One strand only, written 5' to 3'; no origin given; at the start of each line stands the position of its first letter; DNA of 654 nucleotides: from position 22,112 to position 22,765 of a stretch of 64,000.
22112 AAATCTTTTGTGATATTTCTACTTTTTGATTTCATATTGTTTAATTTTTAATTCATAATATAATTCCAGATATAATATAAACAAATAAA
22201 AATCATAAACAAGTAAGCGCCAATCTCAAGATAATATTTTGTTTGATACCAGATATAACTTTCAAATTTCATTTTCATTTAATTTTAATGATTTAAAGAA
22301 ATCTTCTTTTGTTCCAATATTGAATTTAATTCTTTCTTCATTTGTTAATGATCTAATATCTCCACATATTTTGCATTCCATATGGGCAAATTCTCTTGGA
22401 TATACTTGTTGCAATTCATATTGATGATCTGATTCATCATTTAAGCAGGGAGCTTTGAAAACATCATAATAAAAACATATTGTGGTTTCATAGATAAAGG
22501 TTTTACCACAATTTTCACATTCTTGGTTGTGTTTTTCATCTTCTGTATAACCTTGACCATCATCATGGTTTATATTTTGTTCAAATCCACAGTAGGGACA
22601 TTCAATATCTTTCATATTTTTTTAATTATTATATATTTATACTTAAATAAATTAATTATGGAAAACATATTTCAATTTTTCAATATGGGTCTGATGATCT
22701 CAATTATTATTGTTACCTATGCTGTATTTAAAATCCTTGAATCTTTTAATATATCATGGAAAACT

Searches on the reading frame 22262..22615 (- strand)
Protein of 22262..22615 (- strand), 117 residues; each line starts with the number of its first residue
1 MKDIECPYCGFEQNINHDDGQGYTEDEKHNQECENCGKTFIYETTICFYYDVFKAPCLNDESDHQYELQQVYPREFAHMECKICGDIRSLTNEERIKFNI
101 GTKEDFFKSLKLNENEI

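Call 14: search_protein_families(library=pfam, proteins=[window:22262-22615:-], max_evalue=10)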
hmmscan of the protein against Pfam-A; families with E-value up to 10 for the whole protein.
window:22262-22615:- (117 aa): 27 families (the best 25 are shown)
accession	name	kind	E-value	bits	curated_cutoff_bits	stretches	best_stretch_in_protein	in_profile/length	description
PF14354.12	Lar_restr_allev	-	0.013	16.2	28.6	1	5-40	5-35/58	Restriction alleviation protein Lar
PF01475.25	FUR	-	0.028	15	23.1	1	61-94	66-97/121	Ferric uptake regulator family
PF13248.11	Zn_ribbon_3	-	0.032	14.1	27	2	4-10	3-9/26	zinc-ribbon domain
PF22109.2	Zn_ribbon_tTFIIB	-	0.035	14.4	28.6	1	5-22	11-28/40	Transcription factor IIB, zinc ribbon, Trypanosome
PF12773.13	DZR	-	0.082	13.5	27.3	1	6-48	15-42/45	Double zinc ribbon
PF09723.15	Zn_ribbon_8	-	0.092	13.2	34.4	1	32-40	7-15/41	Zinc ribbon domain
PF00096.32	zf-C2H2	-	0.12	13.4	25.2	1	32-42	2-12/23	Zinc finger, C2H2 type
PF18547.6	HalOD2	-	0.14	12.5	27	1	5-39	4-40/52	Halobacterial output domain 2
PF21349.2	RUBY_RBDX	-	0.3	11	26.5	0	5-13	18-26/30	Rubrerythrin, rubredoxin-like domain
PF05876.18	GpA_ATPase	-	0.32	11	25.6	1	4-39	195-232/247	Phage terminase large subunit gpA, ATPase domain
PF07754.17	HVO_2753_ZBP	-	0.36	11.1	33.2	1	30-47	16-33/46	Small zinc finger protein HVO_2753-like, Zn-binding pocket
PF23430.1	DUF7117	-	0.37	10.8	28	0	3-27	23-47/232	Family of unknown function (DUF7117)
PF13913.12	zf-C2HC_2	-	0.4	10.9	27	1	32-40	4-12/25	zinc-finger of a C2HC-type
PF13717.11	Zn_ribbon_4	-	0.42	11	30.3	0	3-16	2-15/36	zinc-ribbon domain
PF24460.1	DUF7575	-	0.44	10.4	28.5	2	4-12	4-12/28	Domain of unknown function (DUF7575)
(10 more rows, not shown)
